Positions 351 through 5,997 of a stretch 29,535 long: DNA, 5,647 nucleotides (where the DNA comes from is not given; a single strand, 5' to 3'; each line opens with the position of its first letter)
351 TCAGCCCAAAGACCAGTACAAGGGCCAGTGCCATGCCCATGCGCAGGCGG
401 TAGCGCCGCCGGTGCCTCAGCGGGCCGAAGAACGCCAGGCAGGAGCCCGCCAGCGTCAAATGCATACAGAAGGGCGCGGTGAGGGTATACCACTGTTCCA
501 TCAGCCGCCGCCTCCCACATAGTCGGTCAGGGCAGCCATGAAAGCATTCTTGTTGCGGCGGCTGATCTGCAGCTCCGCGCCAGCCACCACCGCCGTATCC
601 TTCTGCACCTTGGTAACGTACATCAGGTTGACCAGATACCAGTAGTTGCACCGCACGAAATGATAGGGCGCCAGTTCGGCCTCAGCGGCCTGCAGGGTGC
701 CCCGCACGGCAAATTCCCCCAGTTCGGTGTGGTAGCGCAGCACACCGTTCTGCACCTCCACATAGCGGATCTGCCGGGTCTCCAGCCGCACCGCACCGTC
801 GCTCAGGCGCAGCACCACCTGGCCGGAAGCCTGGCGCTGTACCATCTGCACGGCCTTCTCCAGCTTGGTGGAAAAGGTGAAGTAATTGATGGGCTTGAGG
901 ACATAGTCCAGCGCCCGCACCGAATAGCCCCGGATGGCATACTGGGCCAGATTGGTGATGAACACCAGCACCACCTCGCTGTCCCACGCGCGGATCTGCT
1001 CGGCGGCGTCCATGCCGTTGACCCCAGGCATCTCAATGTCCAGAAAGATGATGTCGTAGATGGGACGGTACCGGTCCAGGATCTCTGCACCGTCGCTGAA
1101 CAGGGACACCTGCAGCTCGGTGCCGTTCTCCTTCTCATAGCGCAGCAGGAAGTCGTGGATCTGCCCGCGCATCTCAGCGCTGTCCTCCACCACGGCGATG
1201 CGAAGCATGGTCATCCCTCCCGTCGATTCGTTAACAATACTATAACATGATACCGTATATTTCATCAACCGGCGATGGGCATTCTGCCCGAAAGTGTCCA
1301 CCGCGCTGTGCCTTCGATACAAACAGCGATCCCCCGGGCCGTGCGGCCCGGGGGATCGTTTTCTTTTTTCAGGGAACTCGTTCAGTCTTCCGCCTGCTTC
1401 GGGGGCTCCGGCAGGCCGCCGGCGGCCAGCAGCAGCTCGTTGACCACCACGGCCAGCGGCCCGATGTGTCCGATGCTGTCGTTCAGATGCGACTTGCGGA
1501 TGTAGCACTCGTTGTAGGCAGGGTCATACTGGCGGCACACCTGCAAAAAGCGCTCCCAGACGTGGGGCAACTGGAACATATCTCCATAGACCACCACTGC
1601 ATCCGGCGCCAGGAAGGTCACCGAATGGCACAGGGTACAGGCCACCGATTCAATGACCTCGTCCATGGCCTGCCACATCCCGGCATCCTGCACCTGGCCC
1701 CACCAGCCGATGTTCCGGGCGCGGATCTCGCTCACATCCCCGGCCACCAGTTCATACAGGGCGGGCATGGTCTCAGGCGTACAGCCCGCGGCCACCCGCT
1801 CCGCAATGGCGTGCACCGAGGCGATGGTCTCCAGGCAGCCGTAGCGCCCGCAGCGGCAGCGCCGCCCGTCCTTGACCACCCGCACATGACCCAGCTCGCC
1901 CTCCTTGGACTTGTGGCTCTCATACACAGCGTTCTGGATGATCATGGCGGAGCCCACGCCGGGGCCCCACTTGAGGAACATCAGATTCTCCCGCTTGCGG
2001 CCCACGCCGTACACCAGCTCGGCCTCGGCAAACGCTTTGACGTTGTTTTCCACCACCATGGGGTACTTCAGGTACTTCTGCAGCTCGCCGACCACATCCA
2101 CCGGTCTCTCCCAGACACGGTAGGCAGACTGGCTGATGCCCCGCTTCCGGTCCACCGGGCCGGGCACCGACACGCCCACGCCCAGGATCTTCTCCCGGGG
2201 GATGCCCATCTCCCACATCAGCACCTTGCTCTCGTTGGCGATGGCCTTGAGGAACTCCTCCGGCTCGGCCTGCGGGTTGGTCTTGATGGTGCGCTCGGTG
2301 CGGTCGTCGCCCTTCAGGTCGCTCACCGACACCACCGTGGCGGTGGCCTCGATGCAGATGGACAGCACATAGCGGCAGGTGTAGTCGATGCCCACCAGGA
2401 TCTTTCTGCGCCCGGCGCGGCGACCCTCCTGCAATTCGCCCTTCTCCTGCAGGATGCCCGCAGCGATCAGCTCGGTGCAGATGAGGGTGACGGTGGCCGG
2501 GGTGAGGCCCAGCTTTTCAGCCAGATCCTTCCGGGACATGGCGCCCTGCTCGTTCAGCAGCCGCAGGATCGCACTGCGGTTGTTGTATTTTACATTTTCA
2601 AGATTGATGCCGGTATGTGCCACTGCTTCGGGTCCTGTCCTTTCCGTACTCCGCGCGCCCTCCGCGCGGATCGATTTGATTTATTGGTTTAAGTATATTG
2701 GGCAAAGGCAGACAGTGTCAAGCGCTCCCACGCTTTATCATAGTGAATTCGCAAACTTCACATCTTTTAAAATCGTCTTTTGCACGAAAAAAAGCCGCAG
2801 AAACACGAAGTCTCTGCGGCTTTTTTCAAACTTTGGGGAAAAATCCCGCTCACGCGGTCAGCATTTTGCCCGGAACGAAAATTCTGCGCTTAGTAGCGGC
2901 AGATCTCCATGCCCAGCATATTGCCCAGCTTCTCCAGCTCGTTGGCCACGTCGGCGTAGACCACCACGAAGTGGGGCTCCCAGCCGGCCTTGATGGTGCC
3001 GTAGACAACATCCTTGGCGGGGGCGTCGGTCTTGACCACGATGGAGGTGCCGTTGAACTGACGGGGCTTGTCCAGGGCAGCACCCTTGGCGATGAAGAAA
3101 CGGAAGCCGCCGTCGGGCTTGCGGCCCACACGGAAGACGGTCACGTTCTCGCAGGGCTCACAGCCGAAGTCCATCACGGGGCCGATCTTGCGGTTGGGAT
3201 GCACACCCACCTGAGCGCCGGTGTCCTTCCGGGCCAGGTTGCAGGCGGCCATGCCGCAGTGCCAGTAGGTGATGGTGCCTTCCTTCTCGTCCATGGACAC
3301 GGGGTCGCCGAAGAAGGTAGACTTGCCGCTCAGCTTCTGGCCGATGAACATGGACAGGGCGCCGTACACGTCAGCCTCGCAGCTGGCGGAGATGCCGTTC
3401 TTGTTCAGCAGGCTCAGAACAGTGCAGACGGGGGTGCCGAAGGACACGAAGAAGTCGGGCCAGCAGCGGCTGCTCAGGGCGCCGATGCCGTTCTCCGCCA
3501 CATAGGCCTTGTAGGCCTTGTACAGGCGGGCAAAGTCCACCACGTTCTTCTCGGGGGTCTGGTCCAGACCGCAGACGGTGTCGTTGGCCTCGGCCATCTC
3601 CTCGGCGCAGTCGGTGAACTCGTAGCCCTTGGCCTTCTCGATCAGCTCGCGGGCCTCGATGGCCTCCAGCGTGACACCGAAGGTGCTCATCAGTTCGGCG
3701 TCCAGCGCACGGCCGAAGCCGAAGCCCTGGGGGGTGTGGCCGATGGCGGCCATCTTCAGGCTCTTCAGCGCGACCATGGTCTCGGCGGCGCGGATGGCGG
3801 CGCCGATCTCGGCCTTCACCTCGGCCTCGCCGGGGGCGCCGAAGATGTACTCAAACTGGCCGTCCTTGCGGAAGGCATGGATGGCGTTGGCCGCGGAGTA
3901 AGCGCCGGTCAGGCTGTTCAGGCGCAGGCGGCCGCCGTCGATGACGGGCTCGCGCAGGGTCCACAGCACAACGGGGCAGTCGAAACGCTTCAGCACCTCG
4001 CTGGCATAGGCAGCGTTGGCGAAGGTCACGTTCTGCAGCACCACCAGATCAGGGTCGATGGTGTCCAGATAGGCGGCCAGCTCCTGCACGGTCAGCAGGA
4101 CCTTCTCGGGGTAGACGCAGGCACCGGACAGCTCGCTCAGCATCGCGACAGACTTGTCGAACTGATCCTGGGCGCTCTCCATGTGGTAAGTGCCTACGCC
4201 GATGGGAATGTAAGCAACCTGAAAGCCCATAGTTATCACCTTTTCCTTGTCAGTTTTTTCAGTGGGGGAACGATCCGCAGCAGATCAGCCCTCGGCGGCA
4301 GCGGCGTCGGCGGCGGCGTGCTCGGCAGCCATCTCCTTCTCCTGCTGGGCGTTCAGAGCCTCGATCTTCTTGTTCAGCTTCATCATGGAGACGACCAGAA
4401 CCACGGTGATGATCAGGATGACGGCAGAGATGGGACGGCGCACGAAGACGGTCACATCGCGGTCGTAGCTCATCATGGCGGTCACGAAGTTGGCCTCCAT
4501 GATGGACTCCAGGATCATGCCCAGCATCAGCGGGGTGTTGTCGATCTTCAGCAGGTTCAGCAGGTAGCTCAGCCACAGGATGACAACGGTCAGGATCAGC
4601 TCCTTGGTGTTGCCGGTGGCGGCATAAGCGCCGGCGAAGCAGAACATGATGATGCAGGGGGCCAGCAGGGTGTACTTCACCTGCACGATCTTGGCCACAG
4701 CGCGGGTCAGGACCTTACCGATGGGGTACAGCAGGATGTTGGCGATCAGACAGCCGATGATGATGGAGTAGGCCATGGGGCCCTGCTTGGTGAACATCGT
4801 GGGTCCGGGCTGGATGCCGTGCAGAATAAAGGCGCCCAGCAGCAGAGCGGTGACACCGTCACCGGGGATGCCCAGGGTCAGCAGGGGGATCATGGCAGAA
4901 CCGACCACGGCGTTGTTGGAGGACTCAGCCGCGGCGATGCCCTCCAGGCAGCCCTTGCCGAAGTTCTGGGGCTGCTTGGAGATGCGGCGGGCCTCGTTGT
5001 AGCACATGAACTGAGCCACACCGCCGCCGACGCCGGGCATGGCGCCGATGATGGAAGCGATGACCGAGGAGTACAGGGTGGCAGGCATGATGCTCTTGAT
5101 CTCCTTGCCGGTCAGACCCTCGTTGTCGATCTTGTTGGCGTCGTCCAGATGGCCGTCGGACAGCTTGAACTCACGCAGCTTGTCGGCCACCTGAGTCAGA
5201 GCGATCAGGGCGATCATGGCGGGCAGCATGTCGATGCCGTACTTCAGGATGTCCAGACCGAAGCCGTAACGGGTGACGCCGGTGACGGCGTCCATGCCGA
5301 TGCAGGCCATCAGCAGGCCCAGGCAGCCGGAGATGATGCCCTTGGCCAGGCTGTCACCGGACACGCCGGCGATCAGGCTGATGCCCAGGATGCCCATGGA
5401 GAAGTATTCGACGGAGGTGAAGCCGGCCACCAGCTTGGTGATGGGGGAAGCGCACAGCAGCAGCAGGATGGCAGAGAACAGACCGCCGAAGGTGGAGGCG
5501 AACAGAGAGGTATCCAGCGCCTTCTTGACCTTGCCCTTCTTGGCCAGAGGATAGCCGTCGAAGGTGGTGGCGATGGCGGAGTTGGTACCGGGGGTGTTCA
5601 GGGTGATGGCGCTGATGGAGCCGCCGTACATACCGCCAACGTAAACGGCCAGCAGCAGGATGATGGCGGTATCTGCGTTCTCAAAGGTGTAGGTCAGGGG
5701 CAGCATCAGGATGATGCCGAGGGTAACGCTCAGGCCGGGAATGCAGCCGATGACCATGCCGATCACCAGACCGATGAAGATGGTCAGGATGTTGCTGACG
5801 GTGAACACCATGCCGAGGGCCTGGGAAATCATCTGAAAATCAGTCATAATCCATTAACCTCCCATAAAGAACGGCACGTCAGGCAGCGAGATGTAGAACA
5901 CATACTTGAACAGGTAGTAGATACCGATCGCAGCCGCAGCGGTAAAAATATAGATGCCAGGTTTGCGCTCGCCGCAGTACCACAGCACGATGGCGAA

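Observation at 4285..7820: Tripartite tricarboxylate transporter embedded in a sulfoglycolysis operon: candidate sulfosugar (SQ / SQ-glycerol) TTT importer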

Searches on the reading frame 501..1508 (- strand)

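Call 3: search_protein_families(library=pfam, proteins=[window:501-1508:-])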
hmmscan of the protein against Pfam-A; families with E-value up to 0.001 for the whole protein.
window:501-1508:- (335 aa): 2 families
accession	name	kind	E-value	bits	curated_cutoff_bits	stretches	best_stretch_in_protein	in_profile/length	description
PF00072.30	Response_reg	-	2.4e-15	57.1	30.2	1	104-208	1-102/111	Response regulator receiver domain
PF04397.21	LytTR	-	3e-14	53.5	22.6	1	240-327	4-97/98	LytTr DNA-binding domain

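Call 4: search_protein_families(library=ncbifam, proteins=[window:501-1508:-])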
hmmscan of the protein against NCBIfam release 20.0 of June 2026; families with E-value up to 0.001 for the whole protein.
window:501-1508:- (335 aa): 61 families (the best 25 are shown)
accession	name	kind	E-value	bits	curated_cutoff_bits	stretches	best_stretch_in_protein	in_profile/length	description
NF008677.0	PRK11697.1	equivalog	1.5e-17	63.7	246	1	101-319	1-227/238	two-component system response regulator BtsR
NF010684.1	PRK14084.1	equivalog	4.8e-16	59.3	375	1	150-228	46-120/254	response regulator transcription factor LytR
NF051850.1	RespRegRprY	equivalog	2.9e-12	46.5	370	1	102-230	5-130/234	response regulator transcription factor RprY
NF008296.0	PRK11083.1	equivalog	4.5e-10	39.3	273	1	100-263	2-161/228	two-component system response regulator CreB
NF001965.0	PRK00742.1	subfamily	6.6e-10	38.7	293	1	100-224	2-131/357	chemotaxis-specific protein-glutamate methyltransferase CheB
NF045991.1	RespRegCtrARhodob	equivalog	7.2e-10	39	350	1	102-248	1-142/224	response regulator transcription factor CtrA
TIGR01387.1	cztR_silR_copR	subfamily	7.2e-10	38.9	279.2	1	117-285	10-172/218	heavy metal response regulator transcription factor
NF008469.0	PRK11361.1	equivalog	3.5e-09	35.9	714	1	103-223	6-123/461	acetoacetate metabolism transcriptional regulator AtoC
NF052313.1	T9SS_RR_PorX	equivalog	5e-09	35.5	300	1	132-221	25-117/513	T9SS response regulator signal transducer PorX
NF040689.1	MtrAB_MtrA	equivalog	1e-08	34.8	300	1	131-247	22-138/219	MtrAB system response regulator MtrA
NF007005.1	PRK09468.1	equivalog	1.2e-08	34.6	331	1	103-228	5-127/237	osmolarity response regulator transcription factor OmpR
NF045944.1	ResRegRpaBCyano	equivalog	1.4e-08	34.4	330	1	132-228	22-120/229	response regulator transcription factor RpaB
NF006900.1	PRK09390.1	equivalog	1.5e-08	34.5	255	1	103-252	6-150/203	response regulator FixJ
NF053854.1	RespRegPhoBBctds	equivalog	1.8e-08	34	270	1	105-219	2-114/225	two-component system response regulator PhoB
NF000402.1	vanR-B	exception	2.9e-08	33.4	480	1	102-218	3-115/219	vancomycin resistance response regulator transcription factor VanR-B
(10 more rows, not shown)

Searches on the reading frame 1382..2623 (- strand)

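Call 30: search_protein_families(library=pfam, proteins=[window:1382-2623:-], max_evalue=0.01)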
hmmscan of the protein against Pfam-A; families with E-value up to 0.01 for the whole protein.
window:1382-2623:- (413 aa): 13 families
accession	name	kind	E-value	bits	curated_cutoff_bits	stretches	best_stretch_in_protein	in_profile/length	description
PF00480.26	ROK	-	1.1e-36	127.4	22.9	1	89-393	4-291/294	ROK family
PF13412.12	HTH_24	-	7.3e-08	32.3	21.9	1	17-58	6-47/48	Winged helix-turn-helix DNA-binding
PF01047.28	MarR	-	1.4e-07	31.7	24.6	1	18-58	7-47/59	MarR family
PF13404.12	HTH_AsnC-type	-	3.6e-05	23.9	27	1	18-45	7-34/42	AsnC-type helix-turn-helix domain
PF12802.13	MarR_2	-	7.4e-05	23.3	27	1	18-69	9-60/61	MarR family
PF13545.12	HTH_Crp_2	-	9.7e-05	22.7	27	1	28-62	22-56/70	Crp-like helix-turn-helix domain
PF09339.16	HTH_IclR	-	9.9e-05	22.5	22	1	18-60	7-50/52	IclR helix-turn-helix domain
PF12840.13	HTH_20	-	0.00031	21.1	27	1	15-46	5-36/51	Helix-turn-helix domain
PF01325.25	Fe_dep_repress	-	0.00055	20.5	26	1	18-58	12-52/60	Iron dependent repressor, N-terminal DNA binding domain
PF01022.26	HTH_5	-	0.0034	17.7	22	1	15-45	3-32/47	Bacterial regulatory protein, arsR family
PF01381.28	HTH_3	-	0.0035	17.8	23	0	21-46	2-27/55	Helix-turn-helix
PF08279.18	HTH_11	-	0.0042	17.4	25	1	16-45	2-32/55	HTH domain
PF08280.17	HTH_Mga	-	0.0069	16.8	23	0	19-52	10-43/59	M protein trans-acting positive regulator (MGA) HTH domain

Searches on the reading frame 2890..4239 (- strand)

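Call 3: search_protein_families(library=pfam, proteins=[window:2890-4239:-])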
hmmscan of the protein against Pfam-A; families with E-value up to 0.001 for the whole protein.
window:2890-4239:- (449 aa): 1 family
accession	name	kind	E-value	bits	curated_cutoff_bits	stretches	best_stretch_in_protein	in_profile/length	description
PF02952.23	Fucose_iso_C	-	0.00031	20.8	29.3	0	365-447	51-140/143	L-fucose isomerase, C-terminal domain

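Call 4: search_protein_families(library=ncbifam, proteins=[window:2890-4239:-])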
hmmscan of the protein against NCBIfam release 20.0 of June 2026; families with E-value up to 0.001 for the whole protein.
window:2890-4239:- (449 aa): 1 family
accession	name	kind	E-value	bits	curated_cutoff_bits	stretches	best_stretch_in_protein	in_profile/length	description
NF048012.1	SlpQosIsomSftI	equivalog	1.4e-126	422.8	700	1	7-448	3-442/443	sulfoquinovose isomerase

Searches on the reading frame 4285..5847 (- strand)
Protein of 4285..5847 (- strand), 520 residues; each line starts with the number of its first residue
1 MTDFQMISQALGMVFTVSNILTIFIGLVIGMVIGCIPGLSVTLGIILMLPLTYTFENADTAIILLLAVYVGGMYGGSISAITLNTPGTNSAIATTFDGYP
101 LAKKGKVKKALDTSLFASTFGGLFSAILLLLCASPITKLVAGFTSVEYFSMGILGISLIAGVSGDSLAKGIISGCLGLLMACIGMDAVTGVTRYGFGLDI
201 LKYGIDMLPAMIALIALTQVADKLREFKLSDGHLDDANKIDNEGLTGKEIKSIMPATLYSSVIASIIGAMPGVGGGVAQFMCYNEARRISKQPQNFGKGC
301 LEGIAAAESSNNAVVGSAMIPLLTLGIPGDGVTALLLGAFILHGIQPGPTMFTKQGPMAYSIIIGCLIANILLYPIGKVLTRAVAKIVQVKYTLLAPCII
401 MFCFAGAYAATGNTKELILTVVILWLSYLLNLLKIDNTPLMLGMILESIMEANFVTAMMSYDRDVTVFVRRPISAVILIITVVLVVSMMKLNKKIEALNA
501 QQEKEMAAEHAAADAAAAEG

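Call 3: search_protein_families(library=pfam, proteins=[window:4285-5847:-])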
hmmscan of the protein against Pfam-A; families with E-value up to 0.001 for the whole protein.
window:4285-5847:- (520 aa): 1 family
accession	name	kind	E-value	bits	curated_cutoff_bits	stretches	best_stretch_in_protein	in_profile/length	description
PF01970.21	TctA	-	5.3e-134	447.4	28.9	1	20-442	1-423/423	Tripartite tricarboxylate transporter TctA family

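Call 4: search_protein_families(library=ncbifam, proteins=[window:4285-5847:-])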
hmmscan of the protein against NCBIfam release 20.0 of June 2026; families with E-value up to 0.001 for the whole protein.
window:4285-5847:- (520 aa): 0 families
